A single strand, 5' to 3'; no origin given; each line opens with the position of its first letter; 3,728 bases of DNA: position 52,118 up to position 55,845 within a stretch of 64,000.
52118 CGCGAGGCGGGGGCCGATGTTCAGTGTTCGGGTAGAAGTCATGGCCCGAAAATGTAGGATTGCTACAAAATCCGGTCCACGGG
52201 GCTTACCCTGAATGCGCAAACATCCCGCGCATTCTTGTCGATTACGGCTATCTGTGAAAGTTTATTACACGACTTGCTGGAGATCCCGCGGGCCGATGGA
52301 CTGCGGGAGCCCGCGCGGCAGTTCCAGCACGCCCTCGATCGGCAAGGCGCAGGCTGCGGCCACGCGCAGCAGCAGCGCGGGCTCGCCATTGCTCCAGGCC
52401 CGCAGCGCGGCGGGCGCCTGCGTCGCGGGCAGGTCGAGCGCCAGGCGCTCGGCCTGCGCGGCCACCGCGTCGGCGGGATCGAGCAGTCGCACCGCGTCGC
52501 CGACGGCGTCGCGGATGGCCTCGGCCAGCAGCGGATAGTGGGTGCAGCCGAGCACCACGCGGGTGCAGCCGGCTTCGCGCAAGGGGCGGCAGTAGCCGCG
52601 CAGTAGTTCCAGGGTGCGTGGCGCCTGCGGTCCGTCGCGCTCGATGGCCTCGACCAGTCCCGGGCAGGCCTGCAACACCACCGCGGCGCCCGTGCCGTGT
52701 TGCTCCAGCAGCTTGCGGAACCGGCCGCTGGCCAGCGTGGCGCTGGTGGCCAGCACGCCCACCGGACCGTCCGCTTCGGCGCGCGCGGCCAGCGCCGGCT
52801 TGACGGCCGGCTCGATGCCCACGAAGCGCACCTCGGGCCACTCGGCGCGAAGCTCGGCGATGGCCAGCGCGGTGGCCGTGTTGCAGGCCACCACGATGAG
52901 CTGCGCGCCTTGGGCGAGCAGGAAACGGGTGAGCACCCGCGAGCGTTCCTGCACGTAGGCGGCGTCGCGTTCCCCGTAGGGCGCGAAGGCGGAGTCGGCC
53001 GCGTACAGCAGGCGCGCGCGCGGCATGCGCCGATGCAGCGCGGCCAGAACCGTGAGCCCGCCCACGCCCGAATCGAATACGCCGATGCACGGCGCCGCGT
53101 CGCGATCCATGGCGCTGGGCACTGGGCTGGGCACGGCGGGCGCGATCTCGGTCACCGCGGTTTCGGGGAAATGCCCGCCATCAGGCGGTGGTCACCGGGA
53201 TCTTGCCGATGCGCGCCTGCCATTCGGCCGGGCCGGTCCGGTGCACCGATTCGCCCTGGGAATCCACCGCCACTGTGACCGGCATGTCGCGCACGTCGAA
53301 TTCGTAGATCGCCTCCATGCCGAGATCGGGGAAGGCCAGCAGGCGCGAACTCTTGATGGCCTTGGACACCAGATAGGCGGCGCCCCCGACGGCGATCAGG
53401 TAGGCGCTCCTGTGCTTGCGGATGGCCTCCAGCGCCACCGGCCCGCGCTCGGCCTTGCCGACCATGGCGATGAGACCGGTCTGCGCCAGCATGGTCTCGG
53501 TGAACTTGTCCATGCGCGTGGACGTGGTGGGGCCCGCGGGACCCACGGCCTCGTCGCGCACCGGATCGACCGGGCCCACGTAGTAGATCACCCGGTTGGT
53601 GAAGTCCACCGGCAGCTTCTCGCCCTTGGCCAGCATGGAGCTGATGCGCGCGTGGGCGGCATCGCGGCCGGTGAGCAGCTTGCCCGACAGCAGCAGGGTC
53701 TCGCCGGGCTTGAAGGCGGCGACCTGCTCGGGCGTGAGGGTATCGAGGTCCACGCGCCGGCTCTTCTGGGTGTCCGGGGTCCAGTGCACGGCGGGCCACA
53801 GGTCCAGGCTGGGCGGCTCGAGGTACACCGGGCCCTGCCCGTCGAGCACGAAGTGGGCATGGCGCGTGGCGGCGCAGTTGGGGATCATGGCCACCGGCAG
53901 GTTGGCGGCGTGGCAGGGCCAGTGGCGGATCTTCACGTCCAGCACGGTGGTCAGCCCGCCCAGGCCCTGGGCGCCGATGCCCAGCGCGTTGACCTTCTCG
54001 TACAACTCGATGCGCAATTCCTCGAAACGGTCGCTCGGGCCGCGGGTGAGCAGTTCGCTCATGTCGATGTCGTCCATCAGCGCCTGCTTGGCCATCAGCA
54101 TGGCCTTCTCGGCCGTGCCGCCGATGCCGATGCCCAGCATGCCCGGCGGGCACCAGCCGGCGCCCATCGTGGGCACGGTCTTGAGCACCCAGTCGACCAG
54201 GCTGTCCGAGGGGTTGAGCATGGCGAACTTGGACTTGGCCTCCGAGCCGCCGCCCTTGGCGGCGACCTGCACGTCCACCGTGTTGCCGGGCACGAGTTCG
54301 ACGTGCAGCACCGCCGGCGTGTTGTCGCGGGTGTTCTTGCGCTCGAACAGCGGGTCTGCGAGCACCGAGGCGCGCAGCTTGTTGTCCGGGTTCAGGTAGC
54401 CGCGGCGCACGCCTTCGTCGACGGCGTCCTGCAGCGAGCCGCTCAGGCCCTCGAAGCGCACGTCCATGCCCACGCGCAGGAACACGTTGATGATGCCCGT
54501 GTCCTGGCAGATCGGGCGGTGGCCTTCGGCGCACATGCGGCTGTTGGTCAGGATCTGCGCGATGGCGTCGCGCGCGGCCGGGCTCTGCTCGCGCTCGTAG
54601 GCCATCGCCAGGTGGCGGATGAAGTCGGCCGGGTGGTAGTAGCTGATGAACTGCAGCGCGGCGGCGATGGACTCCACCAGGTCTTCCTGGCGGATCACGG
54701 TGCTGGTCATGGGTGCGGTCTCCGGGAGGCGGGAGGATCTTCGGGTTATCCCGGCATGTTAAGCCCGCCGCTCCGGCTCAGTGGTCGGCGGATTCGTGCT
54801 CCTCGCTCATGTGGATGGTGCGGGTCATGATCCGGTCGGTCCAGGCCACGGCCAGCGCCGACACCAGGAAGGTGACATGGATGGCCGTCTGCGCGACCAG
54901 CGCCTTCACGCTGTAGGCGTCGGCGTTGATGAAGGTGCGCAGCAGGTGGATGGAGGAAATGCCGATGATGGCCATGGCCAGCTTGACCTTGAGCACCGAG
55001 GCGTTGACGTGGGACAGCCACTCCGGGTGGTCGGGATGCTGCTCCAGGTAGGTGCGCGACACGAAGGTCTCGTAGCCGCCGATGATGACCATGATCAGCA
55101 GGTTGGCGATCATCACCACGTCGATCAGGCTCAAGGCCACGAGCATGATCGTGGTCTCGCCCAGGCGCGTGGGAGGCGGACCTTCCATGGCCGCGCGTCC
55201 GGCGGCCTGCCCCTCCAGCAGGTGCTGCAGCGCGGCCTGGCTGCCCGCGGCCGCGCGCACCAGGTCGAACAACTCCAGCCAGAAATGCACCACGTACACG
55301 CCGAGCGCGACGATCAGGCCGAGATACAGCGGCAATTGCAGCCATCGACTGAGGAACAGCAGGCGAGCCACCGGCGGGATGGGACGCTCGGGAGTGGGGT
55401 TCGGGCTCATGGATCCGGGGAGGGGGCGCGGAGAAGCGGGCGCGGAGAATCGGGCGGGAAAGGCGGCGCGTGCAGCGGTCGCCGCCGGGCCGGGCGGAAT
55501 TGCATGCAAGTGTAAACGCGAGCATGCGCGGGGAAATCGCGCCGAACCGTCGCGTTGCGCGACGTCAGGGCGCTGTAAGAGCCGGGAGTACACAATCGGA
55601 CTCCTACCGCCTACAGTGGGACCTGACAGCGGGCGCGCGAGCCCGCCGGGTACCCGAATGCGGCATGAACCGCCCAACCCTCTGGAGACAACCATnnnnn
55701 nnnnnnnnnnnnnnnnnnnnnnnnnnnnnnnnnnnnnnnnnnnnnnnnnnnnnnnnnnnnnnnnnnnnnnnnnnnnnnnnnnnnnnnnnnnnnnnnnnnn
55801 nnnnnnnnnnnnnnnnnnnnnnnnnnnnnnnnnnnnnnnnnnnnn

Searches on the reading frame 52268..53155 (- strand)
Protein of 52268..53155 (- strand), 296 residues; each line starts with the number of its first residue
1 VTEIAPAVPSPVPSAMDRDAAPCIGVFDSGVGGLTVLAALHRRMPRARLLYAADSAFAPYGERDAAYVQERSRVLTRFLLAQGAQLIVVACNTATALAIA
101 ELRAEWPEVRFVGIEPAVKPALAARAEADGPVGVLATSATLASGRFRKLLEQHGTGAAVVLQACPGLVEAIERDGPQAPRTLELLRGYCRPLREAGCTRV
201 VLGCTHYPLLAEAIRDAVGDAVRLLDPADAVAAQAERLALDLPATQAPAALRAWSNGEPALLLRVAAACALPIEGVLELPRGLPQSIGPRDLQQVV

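Call 72: search_protein_families(library=pfam, proteins=[window:52268-53155:-], max_evalue=0.0001)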
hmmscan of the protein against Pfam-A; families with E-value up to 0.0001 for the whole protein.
window:52268-53155:- (296 aa): 1 family
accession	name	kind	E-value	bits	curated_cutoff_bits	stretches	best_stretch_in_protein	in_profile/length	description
PF01177.27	Asp_Glu_race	-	3.8e-27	95.9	31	1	38-235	18-211/211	Asp/Glu/Hydantoin racemase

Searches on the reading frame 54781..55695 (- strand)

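Call 76: search_protein_families(library=pfam, proteins=[window:54781-55695:-], max_evalue=0.00001)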
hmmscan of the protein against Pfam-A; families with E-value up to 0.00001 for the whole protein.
window:54781-55695:- (305 aa): 1 family
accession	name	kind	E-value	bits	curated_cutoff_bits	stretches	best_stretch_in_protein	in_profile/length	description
PF03350.21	UPF0114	-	7.7e-33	113.7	23.1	1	113-255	1-117/117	Uncharacterized protein family, UPF0114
